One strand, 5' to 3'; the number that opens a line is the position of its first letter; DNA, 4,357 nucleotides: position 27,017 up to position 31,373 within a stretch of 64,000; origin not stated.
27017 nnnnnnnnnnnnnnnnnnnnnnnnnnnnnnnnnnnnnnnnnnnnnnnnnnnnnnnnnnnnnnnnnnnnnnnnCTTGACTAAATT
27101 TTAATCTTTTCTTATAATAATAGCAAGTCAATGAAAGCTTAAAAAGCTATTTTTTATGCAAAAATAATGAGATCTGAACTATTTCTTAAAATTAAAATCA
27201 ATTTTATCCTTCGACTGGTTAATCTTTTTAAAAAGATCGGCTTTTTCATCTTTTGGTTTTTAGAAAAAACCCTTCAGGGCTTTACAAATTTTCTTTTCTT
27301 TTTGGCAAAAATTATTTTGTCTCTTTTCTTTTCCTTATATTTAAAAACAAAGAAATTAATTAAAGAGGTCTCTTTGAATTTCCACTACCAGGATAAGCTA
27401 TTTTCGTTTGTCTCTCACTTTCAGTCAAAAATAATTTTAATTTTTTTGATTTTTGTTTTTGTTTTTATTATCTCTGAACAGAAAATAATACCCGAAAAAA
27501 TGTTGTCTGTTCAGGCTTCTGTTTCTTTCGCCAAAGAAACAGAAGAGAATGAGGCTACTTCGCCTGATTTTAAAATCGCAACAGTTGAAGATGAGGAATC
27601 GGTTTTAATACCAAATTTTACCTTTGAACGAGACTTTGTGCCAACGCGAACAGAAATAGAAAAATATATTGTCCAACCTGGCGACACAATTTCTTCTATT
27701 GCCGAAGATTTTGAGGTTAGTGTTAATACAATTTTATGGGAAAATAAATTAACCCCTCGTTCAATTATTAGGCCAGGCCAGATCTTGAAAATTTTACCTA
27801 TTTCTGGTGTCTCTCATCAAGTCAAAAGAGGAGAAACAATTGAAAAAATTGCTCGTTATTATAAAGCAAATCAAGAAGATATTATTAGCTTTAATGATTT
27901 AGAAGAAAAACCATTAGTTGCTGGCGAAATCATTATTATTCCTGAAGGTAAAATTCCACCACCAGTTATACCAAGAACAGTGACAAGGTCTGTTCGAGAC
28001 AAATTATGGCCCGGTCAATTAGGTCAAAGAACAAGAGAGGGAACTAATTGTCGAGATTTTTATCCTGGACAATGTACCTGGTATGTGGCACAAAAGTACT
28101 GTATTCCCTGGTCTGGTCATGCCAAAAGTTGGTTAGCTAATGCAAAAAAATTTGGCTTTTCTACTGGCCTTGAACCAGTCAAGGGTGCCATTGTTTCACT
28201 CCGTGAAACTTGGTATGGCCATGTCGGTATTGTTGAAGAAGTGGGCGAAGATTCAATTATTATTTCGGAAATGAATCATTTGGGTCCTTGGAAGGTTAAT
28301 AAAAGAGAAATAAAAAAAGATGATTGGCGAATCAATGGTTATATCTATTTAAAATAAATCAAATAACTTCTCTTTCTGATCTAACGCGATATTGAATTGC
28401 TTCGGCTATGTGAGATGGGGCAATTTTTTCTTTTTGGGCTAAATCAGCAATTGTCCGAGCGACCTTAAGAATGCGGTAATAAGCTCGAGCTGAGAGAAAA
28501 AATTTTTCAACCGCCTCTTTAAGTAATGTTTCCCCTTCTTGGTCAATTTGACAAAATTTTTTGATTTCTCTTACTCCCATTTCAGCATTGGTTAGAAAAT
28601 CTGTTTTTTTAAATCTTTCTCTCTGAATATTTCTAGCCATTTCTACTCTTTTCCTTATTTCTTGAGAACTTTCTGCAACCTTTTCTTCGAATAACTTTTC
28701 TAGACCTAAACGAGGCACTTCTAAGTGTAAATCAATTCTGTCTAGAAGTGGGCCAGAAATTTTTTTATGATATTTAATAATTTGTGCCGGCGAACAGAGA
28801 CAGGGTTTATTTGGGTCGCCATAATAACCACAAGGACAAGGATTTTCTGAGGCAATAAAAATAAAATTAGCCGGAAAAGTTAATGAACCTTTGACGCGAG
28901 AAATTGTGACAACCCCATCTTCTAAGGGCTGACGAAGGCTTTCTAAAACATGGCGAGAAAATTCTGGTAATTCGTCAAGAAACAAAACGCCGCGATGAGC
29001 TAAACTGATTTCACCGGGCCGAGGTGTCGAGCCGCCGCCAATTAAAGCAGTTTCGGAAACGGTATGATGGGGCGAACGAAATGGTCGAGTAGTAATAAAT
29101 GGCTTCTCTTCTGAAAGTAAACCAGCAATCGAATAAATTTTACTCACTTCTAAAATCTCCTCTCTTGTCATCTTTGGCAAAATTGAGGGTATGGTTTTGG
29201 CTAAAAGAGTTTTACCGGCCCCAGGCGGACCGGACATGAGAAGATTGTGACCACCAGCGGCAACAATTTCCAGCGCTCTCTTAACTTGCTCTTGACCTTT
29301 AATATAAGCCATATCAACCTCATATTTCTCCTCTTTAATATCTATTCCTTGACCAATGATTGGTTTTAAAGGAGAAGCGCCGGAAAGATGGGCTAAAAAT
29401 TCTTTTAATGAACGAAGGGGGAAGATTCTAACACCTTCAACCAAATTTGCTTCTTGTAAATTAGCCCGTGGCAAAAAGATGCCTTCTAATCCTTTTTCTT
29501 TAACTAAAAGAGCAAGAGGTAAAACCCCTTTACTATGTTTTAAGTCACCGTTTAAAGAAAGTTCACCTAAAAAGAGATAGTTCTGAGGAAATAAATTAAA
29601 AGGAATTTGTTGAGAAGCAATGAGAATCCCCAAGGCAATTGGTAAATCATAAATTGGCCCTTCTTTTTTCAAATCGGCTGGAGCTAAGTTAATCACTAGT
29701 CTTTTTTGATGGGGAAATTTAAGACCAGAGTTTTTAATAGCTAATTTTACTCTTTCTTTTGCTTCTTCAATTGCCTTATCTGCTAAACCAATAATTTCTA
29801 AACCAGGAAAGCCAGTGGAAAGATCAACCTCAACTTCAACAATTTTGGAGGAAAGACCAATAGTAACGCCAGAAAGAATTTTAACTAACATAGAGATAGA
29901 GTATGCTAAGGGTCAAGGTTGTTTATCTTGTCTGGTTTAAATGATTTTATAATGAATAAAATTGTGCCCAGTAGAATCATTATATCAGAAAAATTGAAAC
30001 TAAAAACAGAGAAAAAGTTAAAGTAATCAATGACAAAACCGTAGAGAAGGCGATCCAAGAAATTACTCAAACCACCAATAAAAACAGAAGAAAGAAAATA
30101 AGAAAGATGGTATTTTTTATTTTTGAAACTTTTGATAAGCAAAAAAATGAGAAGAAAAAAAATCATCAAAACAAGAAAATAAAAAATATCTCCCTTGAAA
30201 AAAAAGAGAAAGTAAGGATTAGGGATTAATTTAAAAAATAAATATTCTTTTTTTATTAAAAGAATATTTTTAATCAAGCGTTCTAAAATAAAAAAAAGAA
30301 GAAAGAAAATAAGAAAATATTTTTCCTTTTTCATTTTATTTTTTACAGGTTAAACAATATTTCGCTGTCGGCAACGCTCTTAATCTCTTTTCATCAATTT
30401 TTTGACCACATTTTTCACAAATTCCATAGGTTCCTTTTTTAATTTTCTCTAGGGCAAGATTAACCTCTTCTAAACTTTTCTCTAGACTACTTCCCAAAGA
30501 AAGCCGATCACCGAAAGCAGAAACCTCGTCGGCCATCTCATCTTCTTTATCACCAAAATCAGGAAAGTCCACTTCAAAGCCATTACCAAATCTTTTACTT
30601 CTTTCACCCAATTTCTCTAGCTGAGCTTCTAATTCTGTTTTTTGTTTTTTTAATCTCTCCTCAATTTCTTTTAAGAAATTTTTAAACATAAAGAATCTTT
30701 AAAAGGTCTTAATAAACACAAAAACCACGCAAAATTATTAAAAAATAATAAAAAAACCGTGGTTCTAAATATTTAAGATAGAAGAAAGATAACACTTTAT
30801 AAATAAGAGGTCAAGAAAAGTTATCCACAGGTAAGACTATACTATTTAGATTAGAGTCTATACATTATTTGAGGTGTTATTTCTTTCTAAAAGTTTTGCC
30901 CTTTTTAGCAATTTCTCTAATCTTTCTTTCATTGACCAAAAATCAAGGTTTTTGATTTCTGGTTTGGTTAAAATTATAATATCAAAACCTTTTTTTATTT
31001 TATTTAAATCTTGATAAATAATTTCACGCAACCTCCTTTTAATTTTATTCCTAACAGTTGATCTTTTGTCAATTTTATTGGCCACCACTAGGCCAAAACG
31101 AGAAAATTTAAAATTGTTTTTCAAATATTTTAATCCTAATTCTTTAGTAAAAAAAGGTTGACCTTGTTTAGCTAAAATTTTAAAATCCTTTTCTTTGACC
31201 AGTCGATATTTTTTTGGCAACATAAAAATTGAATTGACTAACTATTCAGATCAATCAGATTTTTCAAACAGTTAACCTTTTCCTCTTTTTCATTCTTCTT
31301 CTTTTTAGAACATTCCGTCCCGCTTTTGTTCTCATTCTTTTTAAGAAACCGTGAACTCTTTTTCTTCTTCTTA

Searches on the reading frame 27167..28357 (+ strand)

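Call 71: search_protein_families(library=pfam, proteins=[window:27167-28357:+], max_evalue=0.001)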
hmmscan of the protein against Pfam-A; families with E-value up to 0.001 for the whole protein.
window:27167-28357:+ (396 aa): 4 families
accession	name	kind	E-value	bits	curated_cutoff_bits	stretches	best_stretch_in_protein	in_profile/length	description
PF01476.26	LysM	-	5.7e-20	71.4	20.9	2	167-209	1-42/43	LysM domain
PF05257.22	CHAP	-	1.2e-14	55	26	1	299-370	6-81/81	CHAP domain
PF23473.1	LysM3_LYK4_5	-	1.5e-11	44.6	29.3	1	167-201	5-39/48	LYK4/5 LysM3 domain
PF23446.1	LysM1_NFP_LYK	-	4.4e-05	24.7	36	0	173-209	16-53/60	NFP/LYK LysM1 domain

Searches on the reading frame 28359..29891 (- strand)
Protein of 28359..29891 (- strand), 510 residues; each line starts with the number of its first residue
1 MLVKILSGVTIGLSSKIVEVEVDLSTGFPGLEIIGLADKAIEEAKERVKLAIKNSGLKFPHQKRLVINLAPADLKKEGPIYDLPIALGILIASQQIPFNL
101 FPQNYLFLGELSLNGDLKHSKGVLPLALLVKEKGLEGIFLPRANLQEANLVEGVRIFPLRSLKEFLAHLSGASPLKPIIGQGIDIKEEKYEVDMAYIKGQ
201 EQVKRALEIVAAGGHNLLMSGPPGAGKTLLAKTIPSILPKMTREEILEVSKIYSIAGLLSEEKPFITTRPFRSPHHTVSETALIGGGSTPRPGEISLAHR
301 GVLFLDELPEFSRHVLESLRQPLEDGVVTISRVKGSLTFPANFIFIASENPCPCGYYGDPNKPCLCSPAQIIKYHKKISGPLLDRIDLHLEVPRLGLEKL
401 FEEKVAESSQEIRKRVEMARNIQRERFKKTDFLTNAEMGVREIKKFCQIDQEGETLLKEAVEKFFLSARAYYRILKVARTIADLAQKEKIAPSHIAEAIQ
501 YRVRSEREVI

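Call 71: search_protein_families(library=pfam, proteins=[window:28359-29891:-], max_evalue=0.001)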
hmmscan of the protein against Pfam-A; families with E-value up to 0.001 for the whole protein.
window:28359-29891:- (510 aa): 7 families
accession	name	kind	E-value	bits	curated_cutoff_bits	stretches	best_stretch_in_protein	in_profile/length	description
PF01078.27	Mg_chelatase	-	4.3e-94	314.1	20.3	1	193-398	1-205/207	Magnesium chelatase, subunit ChlI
PF13541.12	ChlI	-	1e-42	145.3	27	1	20-144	1-121/121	Subunit ChlI of Mg-chelatase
PF13335.12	Mg_chelatase_C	-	5.8e-35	120.2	26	1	407-502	2-94/94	Magnesium chelatase, subunit ChlI C-terminal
PF07728.20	AAA_5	-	4.6e-07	30.4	22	0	300-353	67-125/139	AAA domain (dynein-related subfamily)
PF00158.32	Sigma54_activat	-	9.5e-07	29.1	20.2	0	286-348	80-140/168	Sigma-54 interaction domain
PF00493.29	MCM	-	1.3e-06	28.1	23.3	0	292-361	114-181/224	MCM P-loop domain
PF05496.18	RuvB_N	-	1.8e-05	25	27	0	198-238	10-57/159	Holliday junction DNA helicase RuvB P-loop domain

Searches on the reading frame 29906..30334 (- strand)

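Call 71: search_protein_families(library=pfam, proteins=[window:29906-30334:-], max_evalue=0.001)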
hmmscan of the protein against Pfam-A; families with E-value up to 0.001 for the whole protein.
window:29906-30334:- (142 aa): 1 family
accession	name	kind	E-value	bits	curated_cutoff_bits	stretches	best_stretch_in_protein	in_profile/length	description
PF01252.23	Peptidase_A8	-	1.6e-13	51.5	25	1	24-132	15-141/142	Signal peptidase (SPase) II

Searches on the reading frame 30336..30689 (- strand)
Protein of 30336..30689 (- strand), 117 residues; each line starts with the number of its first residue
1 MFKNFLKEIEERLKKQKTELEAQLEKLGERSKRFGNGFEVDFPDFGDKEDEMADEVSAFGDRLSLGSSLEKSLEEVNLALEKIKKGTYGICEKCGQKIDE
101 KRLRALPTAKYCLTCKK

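Call 71: search_protein_families(library=pfam, proteins=[window:30336-30689:-], max_evalue=0.001)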
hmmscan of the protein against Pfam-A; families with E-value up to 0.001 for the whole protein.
window:30336-30689:- (117 aa): 2 families
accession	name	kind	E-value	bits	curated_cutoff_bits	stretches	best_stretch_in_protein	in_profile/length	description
PF01258.23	zf-dskA_traR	-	5.7e-14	52.3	24.9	1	86-116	1-31/36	Prokaryotic dksA/traR C4-type zinc finger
PF10498.14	IFT57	-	0.00011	21.7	40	1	3-86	235-318/360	Intra-flagellar transport protein 57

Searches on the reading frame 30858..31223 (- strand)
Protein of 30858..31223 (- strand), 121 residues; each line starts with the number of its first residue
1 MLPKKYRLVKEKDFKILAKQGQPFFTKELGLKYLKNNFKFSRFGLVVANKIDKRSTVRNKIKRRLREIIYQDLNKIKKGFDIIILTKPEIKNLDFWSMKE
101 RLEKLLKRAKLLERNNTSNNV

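Call 71: search_protein_families(library=pfam, proteins=[window:30858-31223:-], max_evalue=0.001)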
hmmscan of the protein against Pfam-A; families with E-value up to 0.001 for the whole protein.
window:30858-31223:- (121 aa): 1 family
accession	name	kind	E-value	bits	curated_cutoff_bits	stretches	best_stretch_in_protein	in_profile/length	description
PF00825.24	Ribonuclease_P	-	3.2e-24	85.5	22.3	1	2-109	1-108/109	Ribonuclease P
